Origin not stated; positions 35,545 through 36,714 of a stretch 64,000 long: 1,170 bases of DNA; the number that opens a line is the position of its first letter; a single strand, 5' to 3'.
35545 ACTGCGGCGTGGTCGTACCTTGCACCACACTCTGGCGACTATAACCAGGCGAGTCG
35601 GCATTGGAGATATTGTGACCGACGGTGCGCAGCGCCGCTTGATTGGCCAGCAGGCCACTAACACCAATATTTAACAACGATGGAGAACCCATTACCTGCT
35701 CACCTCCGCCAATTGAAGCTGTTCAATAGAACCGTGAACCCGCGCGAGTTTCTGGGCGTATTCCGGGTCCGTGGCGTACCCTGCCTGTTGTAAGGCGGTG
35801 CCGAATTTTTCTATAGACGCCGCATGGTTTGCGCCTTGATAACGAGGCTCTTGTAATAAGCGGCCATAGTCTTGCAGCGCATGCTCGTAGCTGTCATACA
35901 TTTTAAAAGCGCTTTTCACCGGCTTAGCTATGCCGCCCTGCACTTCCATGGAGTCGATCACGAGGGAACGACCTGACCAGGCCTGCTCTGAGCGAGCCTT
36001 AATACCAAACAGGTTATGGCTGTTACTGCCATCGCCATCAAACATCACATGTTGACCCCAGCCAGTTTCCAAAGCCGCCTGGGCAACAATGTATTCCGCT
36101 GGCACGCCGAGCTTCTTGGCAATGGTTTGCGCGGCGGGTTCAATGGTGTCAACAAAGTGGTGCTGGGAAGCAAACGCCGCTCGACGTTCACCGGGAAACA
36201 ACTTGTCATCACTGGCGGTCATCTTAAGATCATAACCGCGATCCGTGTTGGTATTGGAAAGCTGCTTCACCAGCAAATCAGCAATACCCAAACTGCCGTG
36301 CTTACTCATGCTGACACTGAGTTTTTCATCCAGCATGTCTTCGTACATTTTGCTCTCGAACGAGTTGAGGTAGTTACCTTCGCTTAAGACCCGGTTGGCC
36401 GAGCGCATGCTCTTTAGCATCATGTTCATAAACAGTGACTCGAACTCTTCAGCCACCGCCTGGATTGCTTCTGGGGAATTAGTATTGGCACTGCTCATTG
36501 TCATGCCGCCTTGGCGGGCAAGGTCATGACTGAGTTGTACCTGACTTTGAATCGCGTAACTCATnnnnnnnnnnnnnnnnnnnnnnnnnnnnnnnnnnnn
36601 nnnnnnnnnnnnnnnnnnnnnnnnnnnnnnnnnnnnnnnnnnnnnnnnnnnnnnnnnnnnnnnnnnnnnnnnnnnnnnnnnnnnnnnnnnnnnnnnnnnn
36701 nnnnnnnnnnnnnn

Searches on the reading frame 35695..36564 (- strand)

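Call 33: search_protein_families(library=ncbifam, proteins=[window:35695-36564:-], max_evalue=1e-30)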
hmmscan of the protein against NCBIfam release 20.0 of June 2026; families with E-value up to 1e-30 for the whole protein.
window:35695-36564:- (290 aa): 5 families
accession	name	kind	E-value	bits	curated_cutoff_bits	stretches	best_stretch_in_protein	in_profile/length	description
TIGR02541.1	flagell_FlgJ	equivalog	8.1e-70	236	193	1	126-280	140-293/294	flagellar assembly peptidoglycan hydrolase FlgJ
NF009354.0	PRK12709.1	equivalog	4.1e-56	190.8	456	1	130-276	172-318/323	flagellar rod assembly protein/muramidase FlgJ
NF009357.0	PRK12712.1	equivalog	9.6e-49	166.6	606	1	136-276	199-338/344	flagellar rod assembly protein/muramidase FlgJ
NF009358.0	PRK12713.1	equivalog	2.2e-44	152.3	595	1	136-280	183-326/339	flagellar rod assembly protein/muramidase FlgJ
NF009355.0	PRK12710.1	equivalog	5.7e-42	143.9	358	1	25-278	20-275/291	flagellar rod assembly protein/muramidase FlgJ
